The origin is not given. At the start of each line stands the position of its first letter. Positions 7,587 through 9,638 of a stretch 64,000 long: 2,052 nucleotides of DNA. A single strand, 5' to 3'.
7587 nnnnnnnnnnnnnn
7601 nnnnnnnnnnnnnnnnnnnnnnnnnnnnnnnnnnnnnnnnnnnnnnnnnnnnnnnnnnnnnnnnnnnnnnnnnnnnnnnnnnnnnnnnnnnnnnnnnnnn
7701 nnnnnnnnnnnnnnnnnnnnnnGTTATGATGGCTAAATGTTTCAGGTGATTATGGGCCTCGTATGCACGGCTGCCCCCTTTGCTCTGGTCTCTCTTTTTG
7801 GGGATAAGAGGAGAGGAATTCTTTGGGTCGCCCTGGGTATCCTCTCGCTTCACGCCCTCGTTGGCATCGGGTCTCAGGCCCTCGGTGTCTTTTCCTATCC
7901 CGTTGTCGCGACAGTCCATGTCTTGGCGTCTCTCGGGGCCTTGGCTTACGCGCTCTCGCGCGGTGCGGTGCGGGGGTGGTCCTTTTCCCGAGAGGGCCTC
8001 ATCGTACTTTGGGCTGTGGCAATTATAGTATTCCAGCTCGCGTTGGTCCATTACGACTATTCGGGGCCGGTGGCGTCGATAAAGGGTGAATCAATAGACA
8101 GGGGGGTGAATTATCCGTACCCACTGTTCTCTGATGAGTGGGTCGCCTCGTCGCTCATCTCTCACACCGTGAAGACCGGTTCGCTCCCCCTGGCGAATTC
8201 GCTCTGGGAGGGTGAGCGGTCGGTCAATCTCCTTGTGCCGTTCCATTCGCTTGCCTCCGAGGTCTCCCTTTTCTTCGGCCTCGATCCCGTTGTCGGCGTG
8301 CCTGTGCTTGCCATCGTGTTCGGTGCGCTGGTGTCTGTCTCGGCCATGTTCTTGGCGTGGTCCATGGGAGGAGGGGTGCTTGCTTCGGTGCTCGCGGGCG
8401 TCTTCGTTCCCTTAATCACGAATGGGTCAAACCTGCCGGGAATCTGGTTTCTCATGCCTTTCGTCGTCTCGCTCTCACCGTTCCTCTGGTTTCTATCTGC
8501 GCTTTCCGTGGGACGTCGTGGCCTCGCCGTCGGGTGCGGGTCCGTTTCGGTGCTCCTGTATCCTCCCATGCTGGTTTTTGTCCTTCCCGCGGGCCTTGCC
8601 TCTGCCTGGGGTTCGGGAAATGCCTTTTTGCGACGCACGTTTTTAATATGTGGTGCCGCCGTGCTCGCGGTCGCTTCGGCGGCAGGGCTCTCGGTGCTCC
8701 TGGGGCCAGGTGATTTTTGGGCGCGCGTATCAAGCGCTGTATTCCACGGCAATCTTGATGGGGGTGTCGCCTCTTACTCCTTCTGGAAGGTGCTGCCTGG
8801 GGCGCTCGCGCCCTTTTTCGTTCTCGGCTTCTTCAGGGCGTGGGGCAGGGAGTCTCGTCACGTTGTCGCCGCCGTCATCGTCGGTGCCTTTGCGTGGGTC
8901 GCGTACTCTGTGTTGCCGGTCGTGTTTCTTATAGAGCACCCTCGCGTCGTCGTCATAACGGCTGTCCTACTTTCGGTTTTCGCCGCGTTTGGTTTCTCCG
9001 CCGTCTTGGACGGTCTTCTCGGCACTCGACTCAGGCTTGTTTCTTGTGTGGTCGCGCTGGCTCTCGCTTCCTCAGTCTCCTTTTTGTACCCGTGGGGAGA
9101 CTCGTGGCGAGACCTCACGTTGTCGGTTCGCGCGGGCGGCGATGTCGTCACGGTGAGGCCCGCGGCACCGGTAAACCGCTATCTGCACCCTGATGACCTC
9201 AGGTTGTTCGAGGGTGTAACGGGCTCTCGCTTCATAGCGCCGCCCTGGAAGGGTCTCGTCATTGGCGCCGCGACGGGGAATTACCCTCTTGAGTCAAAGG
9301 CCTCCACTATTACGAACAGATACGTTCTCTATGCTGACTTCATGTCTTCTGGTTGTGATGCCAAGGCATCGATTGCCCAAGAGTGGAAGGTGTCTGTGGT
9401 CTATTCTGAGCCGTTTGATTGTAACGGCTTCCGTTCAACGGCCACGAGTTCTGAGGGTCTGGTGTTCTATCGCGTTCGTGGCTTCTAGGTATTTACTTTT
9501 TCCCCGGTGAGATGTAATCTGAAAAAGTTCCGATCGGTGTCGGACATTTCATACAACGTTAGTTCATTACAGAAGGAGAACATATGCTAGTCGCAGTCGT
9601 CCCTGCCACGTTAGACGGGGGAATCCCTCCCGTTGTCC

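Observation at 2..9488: Compact glycosylation locus (fcl – unknown – GT4 – GT2/polyprenol-P GT – GT-C) with Thr-rich linker proteins elsewhere as candidate substrates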

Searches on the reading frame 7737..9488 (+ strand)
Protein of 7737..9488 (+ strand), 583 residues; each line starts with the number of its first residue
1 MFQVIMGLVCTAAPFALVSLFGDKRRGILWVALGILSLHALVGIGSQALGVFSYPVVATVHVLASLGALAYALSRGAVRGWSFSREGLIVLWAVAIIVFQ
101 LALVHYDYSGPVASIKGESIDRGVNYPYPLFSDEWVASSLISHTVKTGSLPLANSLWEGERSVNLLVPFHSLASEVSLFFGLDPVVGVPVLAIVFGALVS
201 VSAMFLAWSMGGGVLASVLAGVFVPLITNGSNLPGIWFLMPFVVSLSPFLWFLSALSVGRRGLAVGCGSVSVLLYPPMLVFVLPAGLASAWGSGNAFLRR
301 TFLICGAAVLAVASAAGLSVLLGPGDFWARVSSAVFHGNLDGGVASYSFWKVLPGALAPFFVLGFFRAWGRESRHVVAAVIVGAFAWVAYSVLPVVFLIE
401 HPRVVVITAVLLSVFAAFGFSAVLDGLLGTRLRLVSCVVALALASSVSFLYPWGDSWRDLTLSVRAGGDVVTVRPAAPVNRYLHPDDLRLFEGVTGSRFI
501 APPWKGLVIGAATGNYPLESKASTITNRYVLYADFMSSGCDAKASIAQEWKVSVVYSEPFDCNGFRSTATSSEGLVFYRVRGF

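Call 3: search_protein_families(library=pfam, proteins=[window:7737-9488:+], max_evalue=0.01)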
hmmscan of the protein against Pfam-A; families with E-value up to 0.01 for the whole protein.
window:7737-9488:+ (583 aa): 0 families

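Call 4: search_protein_families(library=ncbifam, proteins=[window:7737-9488:+], max_evalue=0.01)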
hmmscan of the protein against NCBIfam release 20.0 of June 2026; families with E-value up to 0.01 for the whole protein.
window:7737-9488:+ (583 aa): 0 families

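Call 5: find_homologous_proteins(query=window:7737-9488:+, max_evalue=0.001)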
Query window:7737-9488:+ (583 aa): 6 proteins with E <= 0.001 among 8000 candidates.
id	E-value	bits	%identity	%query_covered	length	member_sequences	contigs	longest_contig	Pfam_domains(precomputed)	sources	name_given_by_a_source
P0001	0.0e+0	1253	100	99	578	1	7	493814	-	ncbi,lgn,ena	-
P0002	9.8e-208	710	59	100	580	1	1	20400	-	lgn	-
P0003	1.3e-111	392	39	99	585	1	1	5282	-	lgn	-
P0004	2.9e-105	371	37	99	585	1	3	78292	-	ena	-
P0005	9.0e-90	320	32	99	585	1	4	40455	-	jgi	jgi:hypothetical protein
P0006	3.2e-57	213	33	90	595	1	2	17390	-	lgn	-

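Call 6: search_solved_structures(query=window:7737-9488:+, max_evalue=10)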
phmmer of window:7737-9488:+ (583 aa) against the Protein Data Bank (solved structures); distinct sequences matched with E-value up to 10: 6.
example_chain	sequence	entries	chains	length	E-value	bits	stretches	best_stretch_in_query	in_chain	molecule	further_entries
6z2i_A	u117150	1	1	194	0.0013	20.7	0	454-475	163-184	de novo designed TIM barrel DeNovoTIM6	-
5bvl_A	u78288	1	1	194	0.42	12.3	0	437-507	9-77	designed TIM barrel sTIM11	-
7osv_A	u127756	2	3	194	0.94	11.2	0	454-475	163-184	DeNovoTIM6-SB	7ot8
6yqy_A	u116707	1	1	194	1.6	10.4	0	454-507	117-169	de novo designed TIM barrel sTIM11noCys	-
7a8s_A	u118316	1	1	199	2.1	10.1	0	454-507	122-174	sTIM11_h3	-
7osu_A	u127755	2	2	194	2.3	9.9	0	454-507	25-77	sTIM11noCys-SB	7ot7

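Call 10: find_homologous_proteins(query=A1, max_evalue=0.01)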
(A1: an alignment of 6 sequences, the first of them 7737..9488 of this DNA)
Query A1 (6 sequences) (583 aa, profile of the alignment): 6 proteins with E <= 0.01 among 8000 candidates.
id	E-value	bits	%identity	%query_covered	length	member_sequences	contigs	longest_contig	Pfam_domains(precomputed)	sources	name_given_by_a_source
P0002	7.6e-264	895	59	100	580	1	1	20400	-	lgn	-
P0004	2.2e-256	870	37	99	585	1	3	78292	-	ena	-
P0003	2.3e-254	864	39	99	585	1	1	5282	-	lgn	-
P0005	2.3e-251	854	32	99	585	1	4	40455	-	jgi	jgi:hypothetical protein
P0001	1.5e-247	841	100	99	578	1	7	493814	-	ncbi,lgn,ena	-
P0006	8.6e-218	743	33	90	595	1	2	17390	-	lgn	-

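Call 12: find_encoding_contigs(protein=P0001, flank=10000, max_places=4)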
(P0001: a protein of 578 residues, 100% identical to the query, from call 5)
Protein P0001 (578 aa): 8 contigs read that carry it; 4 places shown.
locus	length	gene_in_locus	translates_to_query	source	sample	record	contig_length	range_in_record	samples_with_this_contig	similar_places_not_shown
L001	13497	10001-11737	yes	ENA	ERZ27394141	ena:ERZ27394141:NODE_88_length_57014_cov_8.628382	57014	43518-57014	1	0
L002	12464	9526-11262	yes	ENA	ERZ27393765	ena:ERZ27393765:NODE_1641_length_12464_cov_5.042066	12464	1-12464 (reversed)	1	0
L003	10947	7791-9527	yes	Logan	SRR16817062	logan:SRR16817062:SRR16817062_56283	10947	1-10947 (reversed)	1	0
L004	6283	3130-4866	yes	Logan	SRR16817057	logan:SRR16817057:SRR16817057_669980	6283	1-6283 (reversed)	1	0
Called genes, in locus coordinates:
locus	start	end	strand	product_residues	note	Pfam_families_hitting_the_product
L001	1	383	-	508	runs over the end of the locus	PF01943:Polysacc_synt, PF13440:Polysacc_synt_3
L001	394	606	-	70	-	-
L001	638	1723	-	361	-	PF01370:Epimerase, PF04321:RmlD_sub_bind, PF16363:GDP_Man_Dehyd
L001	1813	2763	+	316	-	PF01370:Epimerase, PF04321:RmlD_sub_bind (weak), PF16363:GDP_Man_Dehyd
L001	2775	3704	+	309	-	PF24785:RXYLT1_C (weak)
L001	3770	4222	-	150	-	-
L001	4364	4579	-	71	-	-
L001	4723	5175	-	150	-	PF09424:YqeY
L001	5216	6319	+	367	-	PF02646:RmuC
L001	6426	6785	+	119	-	PF00829:Ribosomal_L21p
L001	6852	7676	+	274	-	PF07963:N_methyl, PF13385:Laminin_G_3, PF02210:Laminin_G_2 (weak)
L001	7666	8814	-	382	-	PF13439:Glyco_transf_4 (weak), PF20706:GT4-conflict (weak), PF00534:Glycos_transf_1, PF13692:Glyco_trans_1_4, PF13524:Glyco_trans_1_2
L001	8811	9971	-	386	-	PF00535:Glycos_transf_2, PF13641:Glyco_tranf_2_3 (weak), PF26629:GT2_TM_C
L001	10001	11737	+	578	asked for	-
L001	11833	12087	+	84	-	-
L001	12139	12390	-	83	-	PF12728:HTH_17, PF13411:MerR_1, PF00376:MerR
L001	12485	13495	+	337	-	?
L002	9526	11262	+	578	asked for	-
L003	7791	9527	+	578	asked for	-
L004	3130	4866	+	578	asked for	-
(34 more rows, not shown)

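Call 13: find_encoding_contigs(protein=P0002, flank=10000, max_places=2)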
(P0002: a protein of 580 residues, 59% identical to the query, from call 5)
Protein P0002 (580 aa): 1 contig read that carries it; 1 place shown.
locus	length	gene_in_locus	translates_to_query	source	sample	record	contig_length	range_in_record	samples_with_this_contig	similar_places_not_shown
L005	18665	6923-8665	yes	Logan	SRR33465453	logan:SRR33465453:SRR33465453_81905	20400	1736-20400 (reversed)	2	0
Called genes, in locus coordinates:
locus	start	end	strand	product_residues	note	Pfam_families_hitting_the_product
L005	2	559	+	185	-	?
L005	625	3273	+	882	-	PF00028:Cadherin, PF03160:Calx-beta, PF01471:PG_binding_1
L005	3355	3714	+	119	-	PF00829:Ribosomal_L21p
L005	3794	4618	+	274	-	PF07963:N_methyl, PF07953:Toxin_R_bind_N (weak), PF13385:Laminin_G_3, PF02210:Laminin_G_2 (weak)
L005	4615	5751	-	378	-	PF13439:Glyco_transf_4 (weak), PF20706:GT4-conflict (weak), PF00534:Glycos_transf_1, PF13692:Glyco_trans_1_4, PF13524:Glyco_trans_1_2 (weak)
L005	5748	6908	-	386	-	PF00535:Glycos_transf_2, PF13641:Glyco_tranf_2_3 (weak), PF26629:GT2_TM_C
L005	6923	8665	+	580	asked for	-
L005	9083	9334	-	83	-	PF12728:HTH_17, PF13411:MerR_1, PF00376:MerR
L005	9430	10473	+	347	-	PF00044:Gp_dh_N, PF02800:Gp_dh_C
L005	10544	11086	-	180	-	-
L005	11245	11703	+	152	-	PF02502:LacAB_rpiB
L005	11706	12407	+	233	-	PF00834:Ribul_P_3_epim, PF00977:His_biosynth (faint)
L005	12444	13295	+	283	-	PF13292:DXP_synthase_N, PF00456:Transketolase_N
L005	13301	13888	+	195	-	PF26604:CBU_0592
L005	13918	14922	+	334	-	PF02779:Transket_pyr, PF02780:Transketolase_C, PF22613:Transketolase_C_1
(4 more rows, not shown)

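Call 14: find_encoding_contigs(protein=P0004, flank=10000, max_places=2)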
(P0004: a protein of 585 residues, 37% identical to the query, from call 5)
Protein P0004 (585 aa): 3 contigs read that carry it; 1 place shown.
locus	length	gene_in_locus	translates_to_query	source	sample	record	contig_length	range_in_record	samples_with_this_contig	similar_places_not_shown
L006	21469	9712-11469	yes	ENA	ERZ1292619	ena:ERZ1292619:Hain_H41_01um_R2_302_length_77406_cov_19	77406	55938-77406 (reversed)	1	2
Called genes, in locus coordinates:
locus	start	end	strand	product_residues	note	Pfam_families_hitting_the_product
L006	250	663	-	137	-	-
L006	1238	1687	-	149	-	PF01668:SmpB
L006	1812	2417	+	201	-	-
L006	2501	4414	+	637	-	PF06068:TIP49 (faint), PF00004:AAA, PF17862:AAA_lid_3, PF01434:Peptidase_M41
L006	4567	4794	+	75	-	-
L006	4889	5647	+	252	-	PF01061:ABC2_membrane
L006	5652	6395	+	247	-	PF00005:ABC_tran, PF13304:AAA_21 (faint)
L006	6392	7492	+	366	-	PF01501:Glyco_transf_8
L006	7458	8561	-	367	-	PF00534:Glycos_transf_1, PF13692:Glyco_trans_1_4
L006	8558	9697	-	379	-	PF00535:Glycos_transf_2, PF13641:Glyco_tranf_2_3 (weak), PF26629:GT2_TM_C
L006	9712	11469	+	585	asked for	-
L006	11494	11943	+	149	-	PF07963:N_methyl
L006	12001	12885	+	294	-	PF07963:N_methyl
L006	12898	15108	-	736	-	PF17191:RecG_wedge, PF01336:tRNA_anti-codon (weak), PF00270:DEAD, PF04851:ResIII, PF00271:Helicase_C, PF19833:RecG_dom3_C (weak)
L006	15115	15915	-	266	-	PF00730:HhH-GPD, PF00633:HHH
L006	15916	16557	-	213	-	PF04264:YceI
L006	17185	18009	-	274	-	PF13387:Lnb_N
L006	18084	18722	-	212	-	PF00072:Response_reg, PF00196:GerE, PF08281:Sigma70_r4_2 (weak)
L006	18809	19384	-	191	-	-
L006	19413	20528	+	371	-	PF11104:PilM_2, PF14450:FtsA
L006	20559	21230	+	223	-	-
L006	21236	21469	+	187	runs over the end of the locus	PF04350:PilO (faint)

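Call 15: find_encoding_contigs(protein=P0005, flank=10000, max_places=2)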
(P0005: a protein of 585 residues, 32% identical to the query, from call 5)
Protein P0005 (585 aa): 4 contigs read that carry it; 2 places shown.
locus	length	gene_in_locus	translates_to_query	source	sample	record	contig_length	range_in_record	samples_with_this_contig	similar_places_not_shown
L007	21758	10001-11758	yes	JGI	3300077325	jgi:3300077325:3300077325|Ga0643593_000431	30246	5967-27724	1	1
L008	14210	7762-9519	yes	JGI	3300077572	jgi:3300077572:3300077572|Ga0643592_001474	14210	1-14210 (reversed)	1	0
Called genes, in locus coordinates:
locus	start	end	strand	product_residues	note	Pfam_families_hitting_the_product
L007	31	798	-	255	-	-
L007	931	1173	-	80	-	PF18893:DUF5652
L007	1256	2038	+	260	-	PF01061:ABC2_membrane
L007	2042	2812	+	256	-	PF00005:ABC_tran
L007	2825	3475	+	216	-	-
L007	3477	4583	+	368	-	PF03254:XG_FTase (faint), PF05830:NodZ, PF19745:FUT8_N_cat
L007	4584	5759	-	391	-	PF04464:Glyphos_transf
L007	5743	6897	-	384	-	PF13439:Glyco_transf_4 (weak), PF20706:GT4-conflict (faint), PF00534:Glycos_transf_1, PF13692:Glyco_trans_1_4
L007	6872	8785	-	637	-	-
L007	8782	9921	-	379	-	PF00535:Glycos_transf_2, PF26629:GT2_TM_C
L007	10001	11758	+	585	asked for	-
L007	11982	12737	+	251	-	PF03652:RuvX, PF01588:tRNA_bind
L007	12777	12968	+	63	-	-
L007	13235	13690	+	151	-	PF09335:VTT_dom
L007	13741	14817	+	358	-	PF11104:PilM_2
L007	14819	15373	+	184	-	-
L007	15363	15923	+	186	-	-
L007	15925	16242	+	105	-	-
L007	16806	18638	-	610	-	PF00884:Sulfatase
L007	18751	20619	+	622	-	PF10101:DUF2339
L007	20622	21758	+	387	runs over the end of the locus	PF02412:TSP_3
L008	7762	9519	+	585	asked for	-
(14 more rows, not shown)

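Call 16: find_encoding_contigs(protein=P0006, flank=10000, max_places=2)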
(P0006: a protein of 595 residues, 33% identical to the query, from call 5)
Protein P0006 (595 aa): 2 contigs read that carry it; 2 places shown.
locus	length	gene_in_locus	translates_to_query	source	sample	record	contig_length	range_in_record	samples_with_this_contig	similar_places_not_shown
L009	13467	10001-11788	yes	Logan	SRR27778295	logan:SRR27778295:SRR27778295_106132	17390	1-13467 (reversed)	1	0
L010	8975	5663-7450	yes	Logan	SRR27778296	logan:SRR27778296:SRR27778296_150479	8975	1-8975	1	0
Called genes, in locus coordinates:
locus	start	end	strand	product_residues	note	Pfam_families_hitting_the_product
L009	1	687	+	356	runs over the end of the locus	PF00437:T2SSE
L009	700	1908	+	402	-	PF28597:T2SSF_N, PF00482:T2SSF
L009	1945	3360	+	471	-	PF02934:GatB_N, PF02637:GatB_Yqey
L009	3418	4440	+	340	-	PF00044:Gp_dh_N, PF02800:Gp_dh_C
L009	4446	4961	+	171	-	PF02502:LacAB_rpiB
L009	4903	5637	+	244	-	PF00834:Ribul_P_3_epim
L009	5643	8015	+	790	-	PF13439:Glyco_transf_4, PF00534:Glycos_transf_1, PF13692:Glyco_trans_1_4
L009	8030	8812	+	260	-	PF13469:Sulfotransfer_3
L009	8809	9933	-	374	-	PF00535:Glycos_transf_2, PF26629:GT2_TM_C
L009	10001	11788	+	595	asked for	-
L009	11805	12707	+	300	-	PF13292:DXP_synthase_N, PF00456:Transketolase_N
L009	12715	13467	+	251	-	?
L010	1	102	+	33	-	?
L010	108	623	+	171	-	PF02502:LacAB_rpiB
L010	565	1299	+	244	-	PF00834:Ribul_P_3_epim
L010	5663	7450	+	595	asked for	-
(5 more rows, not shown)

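Call 17: find_encoding_contigs(protein=P0003, flank=10000, max_places=2)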
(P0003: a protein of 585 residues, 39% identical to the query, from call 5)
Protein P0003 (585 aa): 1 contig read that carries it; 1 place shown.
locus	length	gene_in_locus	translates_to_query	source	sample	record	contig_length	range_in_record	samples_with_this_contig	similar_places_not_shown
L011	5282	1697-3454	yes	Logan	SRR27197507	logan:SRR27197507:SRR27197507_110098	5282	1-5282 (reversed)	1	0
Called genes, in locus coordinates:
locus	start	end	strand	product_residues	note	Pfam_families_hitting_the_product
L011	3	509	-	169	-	?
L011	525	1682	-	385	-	PF00535:Glycos_transf_2, PF26629:GT2_TM_C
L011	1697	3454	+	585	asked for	-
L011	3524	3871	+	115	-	PF00203:Ribosomal_S19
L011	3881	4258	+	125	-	PF00237:Ribosomal_L22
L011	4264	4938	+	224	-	PF07650:KH_2, PF00189:Ribosomal_S3_C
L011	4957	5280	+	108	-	?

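Call 21: predict_structure(alignment_id=A1)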
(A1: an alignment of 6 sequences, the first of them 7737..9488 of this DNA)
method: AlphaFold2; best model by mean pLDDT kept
length: 583 residues; sequences in the alignment: 6
mean_pLDDT: 70.1   pTM: 0.75
mean pLDDT of the five models: 70.1, 68.0, 67.0, 66.7, 66.0
residues with pLDDT >= 90: 62; 70-90: 267; 50-70: 147; < 50: 107
segments of 3 or more residues with pLDDT < 50: 128-130, 152-162, 229-237, 315-352, 445-466, 468-480, 521-527
pLDDT, mean of each block of 10 residues (from residue 1): 82 86 82 88 79 80 91 79 63 67 57 63 50 63 72 44 66 82 73 78 89 83 61 47 86 91 89 84 86 55 54 49 47 41 37 61 84 87 77 57 77 86 69 57 48 39 38 39 74 84 75 70 47 88 90 92 92 90 64
secondary structure, 60 per line:
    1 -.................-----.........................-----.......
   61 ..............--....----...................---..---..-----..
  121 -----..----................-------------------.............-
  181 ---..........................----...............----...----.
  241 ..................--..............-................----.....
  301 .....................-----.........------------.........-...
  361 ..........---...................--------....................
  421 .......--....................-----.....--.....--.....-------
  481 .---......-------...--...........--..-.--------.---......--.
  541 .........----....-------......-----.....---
elements in order: H2-18 H24-48 H54-74 H77-80 H85-103 H132-147 H167-179 H184-209 H214-228 H240-258 H261-274 H276-291 H296-321 H327-335 H348-356 H358-370 H374-392 H401-427 H430-449 H455-459 E462-466 E469-473 H485-490 E498-500 H503-513 H532-537 H540-549 E554-557 E565-570 E576-580

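Call 27: search_protein_families(library=pfam, alignment_id=A1, max_evalue=10)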
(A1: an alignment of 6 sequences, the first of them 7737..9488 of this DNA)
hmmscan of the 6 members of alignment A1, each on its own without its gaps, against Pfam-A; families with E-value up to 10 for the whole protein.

A. member 1, window:7737-9488:+ (583 aa): 0 families

B. families by the number of members that match (of 6 scanned): 3 families
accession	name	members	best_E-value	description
PF06522.17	B12D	1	0.0064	NADH-ubiquinone reductase complex 1 MLRQ subunit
PF09813.14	Coa3_cc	1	0.18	Cytochrome c oxidase assembly factor 3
PF04971.17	Phage_holin_2_1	1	0.44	Bacteriophage P21 holin S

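Call 28: search_solved_structures(query=A1, max_evalue=10)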
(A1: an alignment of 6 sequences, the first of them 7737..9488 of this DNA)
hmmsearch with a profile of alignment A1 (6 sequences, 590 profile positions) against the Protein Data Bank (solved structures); distinct sequences matched with E-value up to 10: 0.
